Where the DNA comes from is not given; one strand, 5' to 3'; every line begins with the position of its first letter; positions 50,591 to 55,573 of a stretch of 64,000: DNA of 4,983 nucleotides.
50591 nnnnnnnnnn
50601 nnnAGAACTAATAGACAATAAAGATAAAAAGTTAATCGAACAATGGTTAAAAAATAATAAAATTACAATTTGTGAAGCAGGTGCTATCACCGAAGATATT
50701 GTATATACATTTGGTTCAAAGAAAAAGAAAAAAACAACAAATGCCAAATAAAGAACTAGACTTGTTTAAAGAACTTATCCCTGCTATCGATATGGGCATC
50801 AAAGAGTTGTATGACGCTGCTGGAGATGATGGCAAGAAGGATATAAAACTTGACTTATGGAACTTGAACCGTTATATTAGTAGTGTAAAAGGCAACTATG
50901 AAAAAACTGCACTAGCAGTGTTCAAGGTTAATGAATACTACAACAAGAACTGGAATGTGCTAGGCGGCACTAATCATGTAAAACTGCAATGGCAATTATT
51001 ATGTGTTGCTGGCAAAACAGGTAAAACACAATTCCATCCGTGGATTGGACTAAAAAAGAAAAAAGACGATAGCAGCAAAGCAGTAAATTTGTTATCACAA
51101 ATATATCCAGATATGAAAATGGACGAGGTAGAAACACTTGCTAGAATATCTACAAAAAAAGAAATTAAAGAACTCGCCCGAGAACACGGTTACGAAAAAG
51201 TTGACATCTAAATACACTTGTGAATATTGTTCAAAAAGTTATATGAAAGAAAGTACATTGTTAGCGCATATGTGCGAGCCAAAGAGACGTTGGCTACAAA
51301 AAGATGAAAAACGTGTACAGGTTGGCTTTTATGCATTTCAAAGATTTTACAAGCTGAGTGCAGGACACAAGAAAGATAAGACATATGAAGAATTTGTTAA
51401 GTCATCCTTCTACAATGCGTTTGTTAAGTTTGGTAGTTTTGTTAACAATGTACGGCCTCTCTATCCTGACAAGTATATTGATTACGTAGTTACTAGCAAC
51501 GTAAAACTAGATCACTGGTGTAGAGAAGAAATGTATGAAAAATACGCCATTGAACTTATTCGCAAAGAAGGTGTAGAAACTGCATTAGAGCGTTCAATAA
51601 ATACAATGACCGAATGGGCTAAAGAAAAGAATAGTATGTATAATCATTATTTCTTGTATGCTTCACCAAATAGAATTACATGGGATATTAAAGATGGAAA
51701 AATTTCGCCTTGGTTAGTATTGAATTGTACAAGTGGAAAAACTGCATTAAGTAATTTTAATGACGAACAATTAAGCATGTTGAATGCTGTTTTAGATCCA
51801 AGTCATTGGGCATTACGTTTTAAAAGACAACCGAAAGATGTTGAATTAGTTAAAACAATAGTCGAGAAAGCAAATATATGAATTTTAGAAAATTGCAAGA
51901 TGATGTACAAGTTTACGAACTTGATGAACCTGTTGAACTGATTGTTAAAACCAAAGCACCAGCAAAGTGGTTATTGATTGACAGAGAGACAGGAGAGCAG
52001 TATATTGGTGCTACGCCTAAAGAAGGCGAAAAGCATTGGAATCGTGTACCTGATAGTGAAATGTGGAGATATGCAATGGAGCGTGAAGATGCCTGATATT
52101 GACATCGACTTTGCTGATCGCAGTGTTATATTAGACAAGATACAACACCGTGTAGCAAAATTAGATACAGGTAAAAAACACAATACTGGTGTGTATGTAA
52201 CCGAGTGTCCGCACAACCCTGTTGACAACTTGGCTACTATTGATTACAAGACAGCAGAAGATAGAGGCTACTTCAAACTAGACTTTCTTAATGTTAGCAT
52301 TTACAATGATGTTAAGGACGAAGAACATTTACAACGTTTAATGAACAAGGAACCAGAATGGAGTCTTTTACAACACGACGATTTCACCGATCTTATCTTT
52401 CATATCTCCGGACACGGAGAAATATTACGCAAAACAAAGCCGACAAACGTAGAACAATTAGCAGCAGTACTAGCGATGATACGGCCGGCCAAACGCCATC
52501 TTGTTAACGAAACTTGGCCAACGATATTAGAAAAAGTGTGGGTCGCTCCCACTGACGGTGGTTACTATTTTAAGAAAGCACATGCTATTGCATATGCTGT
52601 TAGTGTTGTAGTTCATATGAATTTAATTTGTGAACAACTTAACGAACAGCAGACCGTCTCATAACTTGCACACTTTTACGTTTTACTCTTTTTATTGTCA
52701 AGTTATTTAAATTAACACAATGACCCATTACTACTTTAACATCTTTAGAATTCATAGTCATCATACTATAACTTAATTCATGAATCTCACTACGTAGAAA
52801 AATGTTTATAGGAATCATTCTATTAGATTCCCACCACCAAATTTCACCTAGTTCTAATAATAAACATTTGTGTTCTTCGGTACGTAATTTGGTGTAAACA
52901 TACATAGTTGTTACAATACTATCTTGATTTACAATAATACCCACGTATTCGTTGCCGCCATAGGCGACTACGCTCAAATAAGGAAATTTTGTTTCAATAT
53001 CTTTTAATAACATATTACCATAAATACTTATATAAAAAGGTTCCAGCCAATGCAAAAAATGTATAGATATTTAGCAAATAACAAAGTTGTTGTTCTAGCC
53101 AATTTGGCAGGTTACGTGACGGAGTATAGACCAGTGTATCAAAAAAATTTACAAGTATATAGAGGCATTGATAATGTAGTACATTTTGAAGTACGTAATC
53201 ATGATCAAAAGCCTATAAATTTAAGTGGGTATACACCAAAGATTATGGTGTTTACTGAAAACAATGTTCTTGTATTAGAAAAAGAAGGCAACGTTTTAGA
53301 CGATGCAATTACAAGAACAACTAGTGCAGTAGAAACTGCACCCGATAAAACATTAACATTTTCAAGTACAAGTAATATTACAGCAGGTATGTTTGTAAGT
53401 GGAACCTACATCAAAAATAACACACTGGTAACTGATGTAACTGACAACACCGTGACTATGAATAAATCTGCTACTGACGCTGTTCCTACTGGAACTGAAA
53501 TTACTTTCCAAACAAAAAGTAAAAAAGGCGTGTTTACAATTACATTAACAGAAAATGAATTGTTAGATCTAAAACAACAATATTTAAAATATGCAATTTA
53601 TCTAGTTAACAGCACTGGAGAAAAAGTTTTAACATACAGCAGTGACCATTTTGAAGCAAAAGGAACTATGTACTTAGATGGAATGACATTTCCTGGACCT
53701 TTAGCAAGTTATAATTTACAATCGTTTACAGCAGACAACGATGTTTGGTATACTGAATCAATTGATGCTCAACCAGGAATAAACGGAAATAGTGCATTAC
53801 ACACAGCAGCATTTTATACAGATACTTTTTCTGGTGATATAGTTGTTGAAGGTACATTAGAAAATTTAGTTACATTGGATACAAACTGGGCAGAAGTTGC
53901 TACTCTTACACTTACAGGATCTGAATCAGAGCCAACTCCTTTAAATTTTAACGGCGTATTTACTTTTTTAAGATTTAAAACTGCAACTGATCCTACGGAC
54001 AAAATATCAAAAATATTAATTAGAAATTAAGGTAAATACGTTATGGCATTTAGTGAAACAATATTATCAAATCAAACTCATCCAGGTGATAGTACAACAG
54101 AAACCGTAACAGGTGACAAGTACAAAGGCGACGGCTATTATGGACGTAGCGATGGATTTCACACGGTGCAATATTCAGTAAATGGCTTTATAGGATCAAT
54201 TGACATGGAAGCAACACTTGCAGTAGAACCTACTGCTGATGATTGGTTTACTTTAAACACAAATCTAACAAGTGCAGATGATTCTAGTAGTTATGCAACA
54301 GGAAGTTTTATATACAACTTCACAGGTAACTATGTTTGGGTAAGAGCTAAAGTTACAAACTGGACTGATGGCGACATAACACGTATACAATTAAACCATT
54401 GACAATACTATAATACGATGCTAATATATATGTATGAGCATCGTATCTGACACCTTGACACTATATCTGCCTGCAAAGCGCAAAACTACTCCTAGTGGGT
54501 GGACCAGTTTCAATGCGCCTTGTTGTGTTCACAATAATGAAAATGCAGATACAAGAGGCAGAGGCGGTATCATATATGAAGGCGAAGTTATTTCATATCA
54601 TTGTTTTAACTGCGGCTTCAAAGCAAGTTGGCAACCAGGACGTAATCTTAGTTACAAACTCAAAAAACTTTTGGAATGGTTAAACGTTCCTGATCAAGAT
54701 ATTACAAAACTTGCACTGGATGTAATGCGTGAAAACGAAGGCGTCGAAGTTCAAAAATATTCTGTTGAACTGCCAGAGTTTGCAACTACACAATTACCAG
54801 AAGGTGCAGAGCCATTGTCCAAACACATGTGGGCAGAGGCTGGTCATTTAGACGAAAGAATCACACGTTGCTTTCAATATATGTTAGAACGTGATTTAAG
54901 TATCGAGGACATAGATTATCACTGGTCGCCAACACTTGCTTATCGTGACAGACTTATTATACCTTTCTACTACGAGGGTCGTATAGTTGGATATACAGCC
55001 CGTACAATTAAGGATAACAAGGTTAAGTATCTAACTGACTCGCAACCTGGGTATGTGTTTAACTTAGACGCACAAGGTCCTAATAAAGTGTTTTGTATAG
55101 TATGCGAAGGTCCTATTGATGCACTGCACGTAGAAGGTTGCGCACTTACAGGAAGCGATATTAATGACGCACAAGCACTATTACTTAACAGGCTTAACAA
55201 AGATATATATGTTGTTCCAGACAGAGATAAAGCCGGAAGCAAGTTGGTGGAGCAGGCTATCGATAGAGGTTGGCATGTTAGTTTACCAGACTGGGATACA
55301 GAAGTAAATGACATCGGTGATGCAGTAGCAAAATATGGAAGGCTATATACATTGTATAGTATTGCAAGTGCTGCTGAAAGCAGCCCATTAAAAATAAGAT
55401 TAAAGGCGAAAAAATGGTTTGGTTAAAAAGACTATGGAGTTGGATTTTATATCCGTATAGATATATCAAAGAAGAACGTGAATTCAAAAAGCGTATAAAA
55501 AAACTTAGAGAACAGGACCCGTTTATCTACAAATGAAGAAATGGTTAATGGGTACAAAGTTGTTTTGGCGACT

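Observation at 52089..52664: A 191-aa miniature DnaE that keeps all three catalytic aspartates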

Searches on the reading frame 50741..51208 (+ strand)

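Call 4: search_protein_families(library=pfam, proteins=[window:50741-51208:+], max_evalue=1)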
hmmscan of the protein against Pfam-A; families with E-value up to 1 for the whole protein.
window:50741-51208:+ (156 aa): 2 families
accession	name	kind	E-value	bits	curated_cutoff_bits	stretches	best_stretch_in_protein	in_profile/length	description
PF18977.5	DUF5713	-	0.055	14.3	27.3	1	104-156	47-98/107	Family of unknown function (DUF5713)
PF07862.16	Nif11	-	0.077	13.7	23.8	1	133-152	23-42/48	Nif11 domain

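Call 5: search_protein_families(library=phrogs, proteins=[window:50741-51208:+], max_evalue=0.01)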
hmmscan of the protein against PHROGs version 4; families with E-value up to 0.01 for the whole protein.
window:50741-51208:+ (156 aa): 1 family
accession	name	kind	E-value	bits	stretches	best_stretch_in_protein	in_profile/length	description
phrog_11758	-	unknown function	4.6e-10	40.1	1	63-155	147-245/263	-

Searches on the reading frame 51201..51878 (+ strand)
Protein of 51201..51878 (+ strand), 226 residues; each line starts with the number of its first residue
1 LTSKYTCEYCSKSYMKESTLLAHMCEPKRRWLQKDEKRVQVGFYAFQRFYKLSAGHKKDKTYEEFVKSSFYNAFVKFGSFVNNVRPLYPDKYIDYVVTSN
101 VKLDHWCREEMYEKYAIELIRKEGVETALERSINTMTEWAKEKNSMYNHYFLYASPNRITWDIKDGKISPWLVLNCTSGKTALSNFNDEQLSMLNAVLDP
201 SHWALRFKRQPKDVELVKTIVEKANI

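Call 4: search_protein_families(library=pfam, proteins=[window:51201-51878:+], max_evalue=1)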
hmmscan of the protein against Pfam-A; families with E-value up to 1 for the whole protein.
window:51201-51878:+ (226 aa): 3 families
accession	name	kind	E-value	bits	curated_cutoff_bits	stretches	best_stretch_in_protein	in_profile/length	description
PF00096.32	zf-C2H2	-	0.0038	18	25.2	1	5-25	1-21/23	Zinc finger, C2H2 type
PF13894.12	zf-C2H2_4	-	0.032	15.4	27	1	5-24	1-20/24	C2H2-type zinc finger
PF22995.2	C2CH-3rd_BIRD-IDD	-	0.06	13.5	27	1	4-24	1-21/25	BIRD-IDD transcription factor, third C2HC zinc finger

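Call 5: search_protein_families(library=phrogs, proteins=[window:51201-51878:+], max_evalue=0.01)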
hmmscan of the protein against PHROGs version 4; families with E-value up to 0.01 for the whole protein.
window:51201-51878:+ (226 aa): 1 family
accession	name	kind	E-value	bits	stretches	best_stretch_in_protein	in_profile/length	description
phrog_11058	-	unknown function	5.3e-62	210.3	1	3-225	12-238/239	-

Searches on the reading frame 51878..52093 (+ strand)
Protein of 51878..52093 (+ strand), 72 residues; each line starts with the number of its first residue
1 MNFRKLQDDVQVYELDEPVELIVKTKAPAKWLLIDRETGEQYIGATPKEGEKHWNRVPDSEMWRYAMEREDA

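Call 4: search_protein_families(library=pfam, proteins=[window:51878-52093:+], max_evalue=1)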
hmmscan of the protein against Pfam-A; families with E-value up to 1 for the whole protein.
window:51878-52093:+ (72 aa): 0 families

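Call 5: search_protein_families(library=phrogs, proteins=[window:51878-52093:+], max_evalue=0.01)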
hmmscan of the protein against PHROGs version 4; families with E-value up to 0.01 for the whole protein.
window:51878-52093:+ (72 aa): 1 family
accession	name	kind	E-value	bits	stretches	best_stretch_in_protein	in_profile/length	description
phrog_4098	-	unknown function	8.4e-10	38.7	1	4-57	507-559/559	-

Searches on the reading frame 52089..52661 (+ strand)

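Call 4: search_protein_families(library=pfam, proteins=[window:52089-52661:+], max_evalue=1)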
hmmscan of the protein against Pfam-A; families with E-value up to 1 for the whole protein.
window:52089-52661:+ (191 aa): 2 families
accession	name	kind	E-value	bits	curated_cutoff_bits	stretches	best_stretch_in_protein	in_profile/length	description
PF17657.6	DNA_pol3_finger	-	0.02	14.7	22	1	104-135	45-78/166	Bacterial DNA polymerase III alpha subunit finger domain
PF09391.15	DUF2000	-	0.16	12.4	25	1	24-127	10-111/133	Protein of unknown function (DUF2000)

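Call 5: search_protein_families(library=phrogs, proteins=[window:52089-52661:+], max_evalue=0.01)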
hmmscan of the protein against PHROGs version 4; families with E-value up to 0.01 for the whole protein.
window:52089-52661:+ (191 aa): 3 families
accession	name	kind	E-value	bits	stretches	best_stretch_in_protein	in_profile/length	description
phrog_11778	-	DNA, RNA and nucleotide metabolism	6.7e-60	202.9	1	3-183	8-194/197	DNA polymerase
phrog_405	-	DNA, RNA and nucleotide metabolism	1.9e-06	27.1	1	45-134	577-678/1190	DNA polymerase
phrog_12219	-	DNA, RNA and nucleotide metabolism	0.004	16.5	0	85-135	207-258/823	DNA polymerase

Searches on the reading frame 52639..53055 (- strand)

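Call 4: search_protein_families(library=pfam, proteins=[window:52639-53055:-], max_evalue=1)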
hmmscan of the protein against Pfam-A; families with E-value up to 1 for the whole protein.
window:52639-53055:- (138 aa): 0 families

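Call 5: search_protein_families(library=phrogs, proteins=[window:52639-53055:-], max_evalue=0.01)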
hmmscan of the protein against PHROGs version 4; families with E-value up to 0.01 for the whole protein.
window:52639-53055:- (138 aa): 1 family
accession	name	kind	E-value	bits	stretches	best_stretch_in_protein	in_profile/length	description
phrog_11637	-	unknown function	1.2e-29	103.5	1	19-134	3-118/119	-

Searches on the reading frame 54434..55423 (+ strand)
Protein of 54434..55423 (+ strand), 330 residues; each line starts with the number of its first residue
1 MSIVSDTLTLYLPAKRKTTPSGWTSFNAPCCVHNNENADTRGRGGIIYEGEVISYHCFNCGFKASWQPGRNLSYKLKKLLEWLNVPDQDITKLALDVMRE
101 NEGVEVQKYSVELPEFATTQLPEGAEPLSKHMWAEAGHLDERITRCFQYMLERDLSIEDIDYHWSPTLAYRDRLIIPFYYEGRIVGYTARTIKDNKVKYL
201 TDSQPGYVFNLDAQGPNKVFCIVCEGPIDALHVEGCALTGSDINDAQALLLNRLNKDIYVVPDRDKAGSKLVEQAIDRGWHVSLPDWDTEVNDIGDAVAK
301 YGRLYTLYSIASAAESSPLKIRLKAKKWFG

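Call 11: search_protein_families(library=pfam, proteins=[window:54434-55423:+], max_evalue=0.001)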
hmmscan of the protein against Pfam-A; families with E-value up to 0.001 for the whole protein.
window:54434-55423:+ (330 aa): 3 families
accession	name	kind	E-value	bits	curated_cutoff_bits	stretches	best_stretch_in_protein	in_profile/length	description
PF13155.12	Toprim_2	-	2e-05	25.3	22.1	1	222-278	1-65/88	Toprim-like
PF13362.12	Toprim_3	-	0.00032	21.5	27.2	1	222-296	3-87/95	Toprim domain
PF08275.17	DNAG_N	-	0.00053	20.5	26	0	169-201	74-108/128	DNA primase catalytic core, N-terminal domain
